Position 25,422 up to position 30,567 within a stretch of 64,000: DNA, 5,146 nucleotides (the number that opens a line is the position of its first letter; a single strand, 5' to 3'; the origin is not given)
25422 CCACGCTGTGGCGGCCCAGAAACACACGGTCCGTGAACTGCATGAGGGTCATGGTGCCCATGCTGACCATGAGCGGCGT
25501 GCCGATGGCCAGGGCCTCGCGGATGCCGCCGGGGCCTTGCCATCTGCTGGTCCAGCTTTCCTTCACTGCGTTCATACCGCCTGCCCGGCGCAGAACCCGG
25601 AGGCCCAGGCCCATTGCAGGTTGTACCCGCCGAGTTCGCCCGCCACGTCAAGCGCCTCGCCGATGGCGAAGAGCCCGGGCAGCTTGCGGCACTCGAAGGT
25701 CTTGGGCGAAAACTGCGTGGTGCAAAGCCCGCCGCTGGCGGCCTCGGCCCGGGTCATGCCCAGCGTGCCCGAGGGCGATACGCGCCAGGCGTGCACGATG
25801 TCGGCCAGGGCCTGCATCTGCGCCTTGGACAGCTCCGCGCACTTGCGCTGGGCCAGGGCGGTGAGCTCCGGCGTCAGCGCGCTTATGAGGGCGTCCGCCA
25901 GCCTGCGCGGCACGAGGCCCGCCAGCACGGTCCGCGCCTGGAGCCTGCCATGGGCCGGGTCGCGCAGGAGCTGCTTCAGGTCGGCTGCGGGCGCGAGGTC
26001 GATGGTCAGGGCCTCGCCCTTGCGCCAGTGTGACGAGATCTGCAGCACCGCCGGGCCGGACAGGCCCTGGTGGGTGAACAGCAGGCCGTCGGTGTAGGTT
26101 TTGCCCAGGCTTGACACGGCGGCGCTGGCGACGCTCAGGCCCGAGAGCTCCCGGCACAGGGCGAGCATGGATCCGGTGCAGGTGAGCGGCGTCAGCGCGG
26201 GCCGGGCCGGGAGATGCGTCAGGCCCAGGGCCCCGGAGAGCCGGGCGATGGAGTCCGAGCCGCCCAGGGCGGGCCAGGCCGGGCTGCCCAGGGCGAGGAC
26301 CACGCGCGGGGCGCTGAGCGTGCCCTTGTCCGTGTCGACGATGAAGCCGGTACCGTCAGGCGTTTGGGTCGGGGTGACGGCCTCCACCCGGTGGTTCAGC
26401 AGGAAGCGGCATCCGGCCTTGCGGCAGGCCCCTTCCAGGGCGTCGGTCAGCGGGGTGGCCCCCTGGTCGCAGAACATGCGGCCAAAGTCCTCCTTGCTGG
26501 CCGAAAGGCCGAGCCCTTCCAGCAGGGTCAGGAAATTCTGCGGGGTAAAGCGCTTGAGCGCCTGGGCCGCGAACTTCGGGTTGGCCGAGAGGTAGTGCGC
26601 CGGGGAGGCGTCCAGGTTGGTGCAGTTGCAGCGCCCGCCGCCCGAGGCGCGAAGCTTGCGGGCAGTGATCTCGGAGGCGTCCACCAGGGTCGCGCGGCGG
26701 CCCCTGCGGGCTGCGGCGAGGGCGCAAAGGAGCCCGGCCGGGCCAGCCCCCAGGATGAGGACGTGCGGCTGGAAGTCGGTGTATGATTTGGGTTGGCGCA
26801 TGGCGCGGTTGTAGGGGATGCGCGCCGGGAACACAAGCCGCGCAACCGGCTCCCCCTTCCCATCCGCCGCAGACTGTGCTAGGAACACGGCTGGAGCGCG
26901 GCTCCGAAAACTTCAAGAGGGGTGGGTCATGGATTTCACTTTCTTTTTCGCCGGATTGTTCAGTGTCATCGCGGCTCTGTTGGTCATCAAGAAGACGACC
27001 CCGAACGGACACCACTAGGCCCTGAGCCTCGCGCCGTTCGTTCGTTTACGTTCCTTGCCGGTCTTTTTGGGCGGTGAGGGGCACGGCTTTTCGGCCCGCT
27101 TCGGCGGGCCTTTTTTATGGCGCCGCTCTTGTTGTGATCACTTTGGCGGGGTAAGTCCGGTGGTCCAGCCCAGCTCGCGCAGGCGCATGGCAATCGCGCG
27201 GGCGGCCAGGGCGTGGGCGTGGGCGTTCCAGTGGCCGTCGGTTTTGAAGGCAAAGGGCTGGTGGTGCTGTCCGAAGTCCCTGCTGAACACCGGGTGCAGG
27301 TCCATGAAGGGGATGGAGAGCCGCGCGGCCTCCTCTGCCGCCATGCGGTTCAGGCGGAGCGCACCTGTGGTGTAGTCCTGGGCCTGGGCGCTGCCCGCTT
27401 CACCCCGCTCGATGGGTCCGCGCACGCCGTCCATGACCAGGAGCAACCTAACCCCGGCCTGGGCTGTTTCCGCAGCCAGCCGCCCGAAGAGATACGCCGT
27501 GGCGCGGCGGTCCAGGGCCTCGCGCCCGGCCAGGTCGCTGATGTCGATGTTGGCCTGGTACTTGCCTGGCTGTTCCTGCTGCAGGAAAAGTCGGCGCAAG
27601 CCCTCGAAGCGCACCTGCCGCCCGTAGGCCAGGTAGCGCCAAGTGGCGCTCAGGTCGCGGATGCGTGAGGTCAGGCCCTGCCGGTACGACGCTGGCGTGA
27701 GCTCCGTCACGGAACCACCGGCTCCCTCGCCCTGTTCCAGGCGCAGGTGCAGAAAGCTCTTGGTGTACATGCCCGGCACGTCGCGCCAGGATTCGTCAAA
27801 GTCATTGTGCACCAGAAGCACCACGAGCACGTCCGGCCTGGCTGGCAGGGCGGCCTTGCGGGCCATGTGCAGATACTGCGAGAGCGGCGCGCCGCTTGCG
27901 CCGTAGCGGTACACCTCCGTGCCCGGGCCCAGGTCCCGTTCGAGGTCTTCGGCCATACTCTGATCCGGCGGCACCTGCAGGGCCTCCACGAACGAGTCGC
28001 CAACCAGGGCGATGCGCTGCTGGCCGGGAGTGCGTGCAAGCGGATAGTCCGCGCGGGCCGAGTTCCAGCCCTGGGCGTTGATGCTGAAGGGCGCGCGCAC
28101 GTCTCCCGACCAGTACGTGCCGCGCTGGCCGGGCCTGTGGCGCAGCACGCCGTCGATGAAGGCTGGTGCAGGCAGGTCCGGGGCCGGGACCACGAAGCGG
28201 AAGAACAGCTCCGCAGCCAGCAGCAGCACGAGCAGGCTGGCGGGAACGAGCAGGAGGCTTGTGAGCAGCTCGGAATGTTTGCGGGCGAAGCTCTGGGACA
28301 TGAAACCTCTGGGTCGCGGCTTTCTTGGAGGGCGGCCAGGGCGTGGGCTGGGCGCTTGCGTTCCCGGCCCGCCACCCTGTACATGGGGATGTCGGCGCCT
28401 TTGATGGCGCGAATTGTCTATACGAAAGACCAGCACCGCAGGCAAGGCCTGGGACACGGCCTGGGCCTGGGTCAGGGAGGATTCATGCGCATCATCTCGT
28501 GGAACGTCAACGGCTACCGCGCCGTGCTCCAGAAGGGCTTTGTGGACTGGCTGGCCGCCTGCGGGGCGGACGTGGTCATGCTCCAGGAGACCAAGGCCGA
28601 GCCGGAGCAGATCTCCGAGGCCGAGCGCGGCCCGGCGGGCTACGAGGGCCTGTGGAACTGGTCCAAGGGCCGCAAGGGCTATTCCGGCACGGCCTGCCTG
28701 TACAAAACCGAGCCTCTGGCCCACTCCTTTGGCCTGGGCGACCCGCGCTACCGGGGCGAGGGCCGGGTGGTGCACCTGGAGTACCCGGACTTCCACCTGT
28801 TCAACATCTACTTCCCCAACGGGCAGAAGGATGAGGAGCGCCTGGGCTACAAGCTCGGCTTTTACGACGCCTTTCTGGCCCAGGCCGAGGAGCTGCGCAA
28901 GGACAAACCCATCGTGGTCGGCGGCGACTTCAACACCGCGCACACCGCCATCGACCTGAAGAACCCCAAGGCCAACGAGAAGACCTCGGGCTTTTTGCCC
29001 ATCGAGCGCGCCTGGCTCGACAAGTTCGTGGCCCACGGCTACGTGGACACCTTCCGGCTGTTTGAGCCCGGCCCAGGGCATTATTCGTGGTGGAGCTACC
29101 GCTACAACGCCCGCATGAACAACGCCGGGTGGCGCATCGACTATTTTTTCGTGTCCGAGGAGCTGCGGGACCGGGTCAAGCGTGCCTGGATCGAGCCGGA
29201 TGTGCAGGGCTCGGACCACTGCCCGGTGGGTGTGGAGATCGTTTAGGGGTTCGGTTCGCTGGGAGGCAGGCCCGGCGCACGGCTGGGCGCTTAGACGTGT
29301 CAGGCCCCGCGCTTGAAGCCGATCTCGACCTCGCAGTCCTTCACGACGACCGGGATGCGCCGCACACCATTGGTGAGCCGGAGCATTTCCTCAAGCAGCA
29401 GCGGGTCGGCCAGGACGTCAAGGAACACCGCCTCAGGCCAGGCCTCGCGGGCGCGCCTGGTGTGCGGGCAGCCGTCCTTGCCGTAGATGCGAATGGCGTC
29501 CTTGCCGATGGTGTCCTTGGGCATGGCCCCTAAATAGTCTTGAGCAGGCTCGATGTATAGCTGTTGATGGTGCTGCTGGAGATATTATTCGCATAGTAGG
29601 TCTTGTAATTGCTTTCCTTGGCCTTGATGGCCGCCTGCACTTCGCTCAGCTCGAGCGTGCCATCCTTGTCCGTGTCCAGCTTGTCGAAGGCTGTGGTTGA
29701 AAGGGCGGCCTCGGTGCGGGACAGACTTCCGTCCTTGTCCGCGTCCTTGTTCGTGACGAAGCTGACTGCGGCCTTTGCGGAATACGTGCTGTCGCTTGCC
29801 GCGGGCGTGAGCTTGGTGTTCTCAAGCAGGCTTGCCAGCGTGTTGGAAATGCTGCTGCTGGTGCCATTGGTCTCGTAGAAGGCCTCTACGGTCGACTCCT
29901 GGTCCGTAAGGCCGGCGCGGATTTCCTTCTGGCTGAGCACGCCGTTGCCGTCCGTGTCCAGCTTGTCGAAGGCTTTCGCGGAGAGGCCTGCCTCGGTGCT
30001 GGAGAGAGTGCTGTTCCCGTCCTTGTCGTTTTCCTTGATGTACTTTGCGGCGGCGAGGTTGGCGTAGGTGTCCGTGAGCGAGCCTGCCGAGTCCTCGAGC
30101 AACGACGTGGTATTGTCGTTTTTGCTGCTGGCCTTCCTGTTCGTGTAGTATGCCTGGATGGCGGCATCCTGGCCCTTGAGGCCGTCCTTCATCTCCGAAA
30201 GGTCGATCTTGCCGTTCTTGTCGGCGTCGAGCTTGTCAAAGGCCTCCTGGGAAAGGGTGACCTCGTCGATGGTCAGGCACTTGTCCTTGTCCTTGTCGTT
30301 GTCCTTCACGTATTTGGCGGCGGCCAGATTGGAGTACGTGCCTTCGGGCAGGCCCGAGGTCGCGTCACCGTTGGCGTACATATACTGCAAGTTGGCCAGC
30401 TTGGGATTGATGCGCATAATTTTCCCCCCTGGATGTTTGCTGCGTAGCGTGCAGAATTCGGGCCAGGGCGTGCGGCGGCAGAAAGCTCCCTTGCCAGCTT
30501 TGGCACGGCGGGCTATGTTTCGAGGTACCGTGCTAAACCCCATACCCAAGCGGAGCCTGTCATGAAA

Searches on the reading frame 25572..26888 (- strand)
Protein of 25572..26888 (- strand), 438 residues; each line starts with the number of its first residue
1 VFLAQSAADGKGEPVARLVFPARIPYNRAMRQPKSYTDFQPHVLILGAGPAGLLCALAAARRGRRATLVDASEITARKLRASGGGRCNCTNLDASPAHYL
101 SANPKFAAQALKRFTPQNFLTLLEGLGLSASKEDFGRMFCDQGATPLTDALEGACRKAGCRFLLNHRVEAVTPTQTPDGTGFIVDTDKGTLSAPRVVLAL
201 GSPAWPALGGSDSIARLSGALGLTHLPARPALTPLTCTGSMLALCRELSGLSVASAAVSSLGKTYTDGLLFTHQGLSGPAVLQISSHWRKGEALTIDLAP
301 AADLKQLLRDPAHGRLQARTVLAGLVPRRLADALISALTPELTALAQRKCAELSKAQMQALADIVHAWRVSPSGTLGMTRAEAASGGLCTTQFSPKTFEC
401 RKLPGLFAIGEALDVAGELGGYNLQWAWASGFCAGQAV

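Call 5: search_protein_families(library=pfam, proteins=[window:25572-26888:-], max_evalue=0.01)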
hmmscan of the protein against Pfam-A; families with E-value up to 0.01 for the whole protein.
window:25572-26888:- (438 aa): 12 families
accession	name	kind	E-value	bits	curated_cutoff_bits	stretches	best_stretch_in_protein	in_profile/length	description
PF03486.20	HI0933_like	-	2.4e-65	220.8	50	1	42-436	2-243/244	HI0933-like protein Rossmann domain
PF22780.1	HI0933_like_1st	-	8.2e-32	110.7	27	1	229-382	1-164/165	HI0933-like protein barrel and H2TH domain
PF01266.30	DAO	-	2e-10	41.1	27.9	2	43-76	2-37/353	FAD dependent oxidoreductase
PF00890.30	FAD_binding_2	-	1.6e-09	37.9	20.4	1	42-87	1-46/414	FAD binding domain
PF07992.20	Pyr_redox_2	-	1.5e-07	31.6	26.1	1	42-73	2-34/291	Pyridine nucleotide-disulphide oxidoreductase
PF13738.12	Pyr_redox_3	-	1.8e-07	31.2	30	0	160-210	96-145/305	Pyridine nucleotide-disulphide oxidoreductase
PF13454.12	NAD_binding_9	-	3.3e-05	24.3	21.8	1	45-202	2-154/155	FAD-NAD(P)-binding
PF01494.25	FAD_binding_3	-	6.3e-05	22.8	22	1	42-83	3-44/349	FAD binding domain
PF12831.13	FAD_oxidored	-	8.5e-05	22.5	27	1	43-73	2-32/416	FAD dependent oxidoreductase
PF00070.33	Pyr_redox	-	0.00038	21.4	22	0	42-73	1-32/82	Pyridine nucleotide-disulphide oxidoreductase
PF13450.12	NAD_binding_8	-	0.0004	21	21.9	1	45-73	1-29/68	NAD(P)-binding Rossmann-like domain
PF01134.28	GIDA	-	0.0031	17.1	22.1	0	43-76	2-29/391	Glucose inhibited division protein A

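Call 6: search_protein_families(library=ncbifam, proteins=[window:25572-26888:-], max_evalue=0.01)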
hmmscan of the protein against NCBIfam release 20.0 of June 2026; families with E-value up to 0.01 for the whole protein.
window:25572-26888:- (438 aa): 31 families (the best 25 are shown)
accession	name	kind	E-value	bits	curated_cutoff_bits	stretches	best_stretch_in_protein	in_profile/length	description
TIGR00275.1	TIGR00275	subfamily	9.1e-99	331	183.8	1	43-436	1-401/401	aminoacetone oxidase family FAD-binding enzyme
TIGR03862.1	flavo_PP4765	subfamily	1.8e-20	73.1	242.65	1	67-438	5-371/376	TIGR03862 family flavoprotein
TIGR01372.1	soxA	subfamily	1.9e-06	26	1164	1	32-79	158-207/996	sarcosine oxidase subunit alpha family protein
TIGR02032.1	GG-red-SF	subfamily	6.9e-06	26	158.8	1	43-202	3-147/297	geranylgeranyl reductase family protein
NF049967.1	QhpG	equivalog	8e-06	25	240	1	43-73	1-31/423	flavin-dependent monooxygenase QhpG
NF004780.0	PRK06126.1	subfamily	8.6e-06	24.3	445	1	40-82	8-50/552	hypothetical protein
NF005560.0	PRK07233.1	equivalog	2e-05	23.6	252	0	42-73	2-33/435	hypothetical protein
NF002480.1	PRK01747.1-1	equivalog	2.4e-05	22.9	540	1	33-83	240-289/645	bifunctional tRNA (5-methylaminomethyl-2-thiouridine)(34)-methyltransferase MnmC2/FAD-dependent 5-carboxymethylaminomethyl-2-thiouridine(34)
TIGR03997.1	mycofact_OYE_2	equivalog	5.2e-05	21.8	793.15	1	40-78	379-417/645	mycofactocin system FadH/OYE family oxidoreductase 2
NF006002.0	PRK08132.1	subfamily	9.8e-05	20.9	416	1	24-75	10-60/552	FAD-dependent oxidoreductase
NF045637.1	carotdesatCrtDProt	equivalog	0.00015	20.5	580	0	43-82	1-40/485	1-hydroxycarotenoid 3,4-desaturase CrtD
TIGR03467.1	HpnE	equivalog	0.00016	21.1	283.05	1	43-90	1-40/430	hydroxysqualene dehydroxylase HpnE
NF009410.0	PRK12771.1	subfamily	0.00018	20.2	516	1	37-73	135-171/566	NAD(P)-binding protein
TIGR03197.1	MnmC_Cterm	equivalog_domain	0.00026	20.2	174.2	1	42-77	1-36/400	FAD-dependent 5-carboxymethylaminomethyl-2-thiouridine(34) oxidoreductase MnmC1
NF004832.0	PRK06184.1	subfamily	0.00031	19.6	476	1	42-82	8-48/506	hypothetical protein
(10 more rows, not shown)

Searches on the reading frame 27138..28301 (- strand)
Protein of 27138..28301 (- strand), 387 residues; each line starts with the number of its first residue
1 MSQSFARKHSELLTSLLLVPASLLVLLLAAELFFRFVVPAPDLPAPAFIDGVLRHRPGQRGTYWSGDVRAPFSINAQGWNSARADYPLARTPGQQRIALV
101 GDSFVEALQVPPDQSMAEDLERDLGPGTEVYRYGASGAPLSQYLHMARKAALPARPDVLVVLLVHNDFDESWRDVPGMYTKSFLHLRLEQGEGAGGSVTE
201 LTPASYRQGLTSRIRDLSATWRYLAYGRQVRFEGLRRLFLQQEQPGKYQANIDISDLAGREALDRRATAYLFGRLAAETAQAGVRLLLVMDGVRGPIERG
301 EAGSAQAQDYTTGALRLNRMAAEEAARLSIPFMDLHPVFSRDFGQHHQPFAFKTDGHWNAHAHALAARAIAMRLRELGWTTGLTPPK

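Call 17: search_protein_families(library=pfam, proteins=[window:27138-28301:-], max_evalue=0.01)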
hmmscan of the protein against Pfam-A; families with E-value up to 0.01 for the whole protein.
window:27138-28301:- (387 aa): 3 families
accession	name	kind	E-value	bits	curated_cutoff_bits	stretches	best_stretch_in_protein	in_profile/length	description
PF16822.11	ALGX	-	1.4e-11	45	26.5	1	264-377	24-133/268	SGNH hydrolase-like domain, acetyltransferase AlgX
PF13472.12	Lipase_GDSL_2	-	1.2e-09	39.3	32.9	1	100-244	2-158/178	GDSL-like Lipase/Acylhydrolase family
PF00657.28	Lipase_GDSL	-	0.00059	20.5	23.6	1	97-370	1-208/208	GDSL-like Lipase/Acylhydrolase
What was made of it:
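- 27138..28301 (-): Membrane-anchored SGNH protein with an AlgX/AlgJ-like C-terminal D-x-H-W motif. It is a possible polysaccharide O-acetyl-transferase or esterase. A link to the operon is unproven. PF16822 ALGX at E 1e-11 and Lipase_GDSL_2 (call 17).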

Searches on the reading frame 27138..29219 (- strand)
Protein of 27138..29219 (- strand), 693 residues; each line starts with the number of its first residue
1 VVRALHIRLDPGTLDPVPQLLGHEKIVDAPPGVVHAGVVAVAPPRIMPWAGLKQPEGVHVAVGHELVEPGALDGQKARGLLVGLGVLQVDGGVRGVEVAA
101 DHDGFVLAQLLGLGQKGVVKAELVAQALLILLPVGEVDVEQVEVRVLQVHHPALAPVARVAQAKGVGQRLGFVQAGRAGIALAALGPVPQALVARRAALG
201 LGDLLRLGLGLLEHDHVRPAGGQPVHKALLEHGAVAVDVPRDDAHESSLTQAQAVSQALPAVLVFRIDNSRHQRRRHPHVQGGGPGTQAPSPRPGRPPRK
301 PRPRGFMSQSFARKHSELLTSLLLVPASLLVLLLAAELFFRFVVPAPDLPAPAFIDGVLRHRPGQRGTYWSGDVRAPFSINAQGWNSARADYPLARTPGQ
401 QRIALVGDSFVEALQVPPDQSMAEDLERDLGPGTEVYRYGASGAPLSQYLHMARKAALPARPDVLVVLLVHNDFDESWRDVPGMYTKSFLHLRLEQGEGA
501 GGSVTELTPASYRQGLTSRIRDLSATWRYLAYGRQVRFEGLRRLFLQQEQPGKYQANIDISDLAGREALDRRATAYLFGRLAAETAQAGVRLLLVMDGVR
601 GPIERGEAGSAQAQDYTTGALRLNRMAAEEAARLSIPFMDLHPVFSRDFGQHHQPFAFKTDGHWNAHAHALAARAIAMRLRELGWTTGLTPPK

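Call 3: search_protein_families(library=pfam, proteins=[window:27138-29219:-], max_evalue=0.01)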
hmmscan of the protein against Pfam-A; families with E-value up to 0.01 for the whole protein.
window:27138-29219:- (693 aa): 3 families
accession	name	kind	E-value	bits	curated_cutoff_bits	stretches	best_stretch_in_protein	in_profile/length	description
PF16822.11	ALGX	-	7.1e-11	42.7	26.5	1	570-683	24-133/268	SGNH hydrolase-like domain, acetyltransferase AlgX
PF13472.12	Lipase_GDSL_2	-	7.2e-09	36.8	32.9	1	406-549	2-157/178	GDSL-like Lipase/Acylhydrolase family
PF00657.28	Lipase_GDSL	-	0.0032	18.1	23.6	0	403-675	1-207/208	GDSL-like Lipase/Acylhydrolase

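Call 6: search_protein_families(library=ncbifam, proteins=[window:27138-29219:-], max_evalue=0.01)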
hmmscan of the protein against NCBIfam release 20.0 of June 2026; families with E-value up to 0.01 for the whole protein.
window:27138-29219:- (693 aa): 1 family
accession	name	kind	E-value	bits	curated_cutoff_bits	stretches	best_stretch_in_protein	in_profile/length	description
NF047474.1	GDSL_LA_2486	hypoth_equivalog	0.0053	16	300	1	631-680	276-325/326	LA_2486 family SGNH/GDSL-type esterase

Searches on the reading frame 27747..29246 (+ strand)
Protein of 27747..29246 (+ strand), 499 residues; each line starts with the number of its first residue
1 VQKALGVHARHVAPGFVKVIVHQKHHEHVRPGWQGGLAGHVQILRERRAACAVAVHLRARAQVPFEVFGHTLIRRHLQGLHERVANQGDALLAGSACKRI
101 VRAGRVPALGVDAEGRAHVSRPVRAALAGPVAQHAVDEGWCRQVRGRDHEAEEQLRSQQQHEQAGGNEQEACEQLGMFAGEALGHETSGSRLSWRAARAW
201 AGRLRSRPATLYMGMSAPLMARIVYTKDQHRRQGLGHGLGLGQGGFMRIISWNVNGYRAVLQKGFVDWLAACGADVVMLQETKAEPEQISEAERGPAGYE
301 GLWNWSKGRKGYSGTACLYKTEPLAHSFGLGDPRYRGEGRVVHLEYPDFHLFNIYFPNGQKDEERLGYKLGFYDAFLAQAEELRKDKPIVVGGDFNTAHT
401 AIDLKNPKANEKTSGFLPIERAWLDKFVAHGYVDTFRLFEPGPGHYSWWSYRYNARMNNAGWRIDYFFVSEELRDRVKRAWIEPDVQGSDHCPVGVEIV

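Call 17: search_protein_families(library=pfam, proteins=[window:27747-29246:+], max_evalue=0.01)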
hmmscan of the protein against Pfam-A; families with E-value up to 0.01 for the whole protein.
window:27747-29246:+ (499 aa): 2 families
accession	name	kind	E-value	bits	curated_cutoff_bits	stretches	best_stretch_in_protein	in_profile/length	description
PF03372.29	Exo_endo_phos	-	4.1e-31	108.8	24.5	1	250-491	1-225/225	Endonuclease/Exonuclease/phosphatase family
PF14529.12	Exo_endo_phos_2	-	0.00047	20.5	27.4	0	350-404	2-48/117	Endonuclease-reverse transcriptase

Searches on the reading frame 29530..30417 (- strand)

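Call 17: search_protein_families(library=pfam, proteins=[window:29530-30417:-], max_evalue=0.01)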
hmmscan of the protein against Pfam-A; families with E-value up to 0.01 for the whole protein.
window:29530-30417:- (295 aa): 10 families
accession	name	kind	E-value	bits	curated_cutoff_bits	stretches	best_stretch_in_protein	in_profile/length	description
PF13405.12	EF-hand_6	-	2.5e-21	73.7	25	3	57-81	3-27/30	EF-hand domain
PF00036.39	EF-hand_1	-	7.7e-21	72.5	25.4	3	57-81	3-27/29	EF hand domain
PF13499.12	EF-hand_7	-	2.1e-17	63.7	30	3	57-140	5-59/67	EF-hand domain pair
PF13202.12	EF-hand_5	-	3.1e-16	58.4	25.9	3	58-78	3-23/25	EF hand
PF13833.12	EF-hand_8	-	3.1e-05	24.1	28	0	150-167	31-48/54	EF-hand domain pair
PF10591.15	SPARC_Ca_bdg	-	0.00011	22.9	22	0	126-182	37-95/113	Secreted protein acidic and rich in cysteine Ca binding region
PF25578.1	EF-hand_STIM1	-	0.00064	20.2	32.2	0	51-106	14-72/80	Stromal interaction molecule 1-like, EF-hand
PF23657.1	DUF7151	-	0.0015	18.9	27.2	0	153-167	26-40/46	Domain of unknown function (DUF7151)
PF22592.2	FCaBP_EF-hand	-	0.0028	18.4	27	0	147-172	18-43/93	FCaBP EF-hand domain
PF25825.1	SAPC2_N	-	0.0032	17.7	27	0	242-265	12-35/80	SAPC2 EF-hand like N-terminal domain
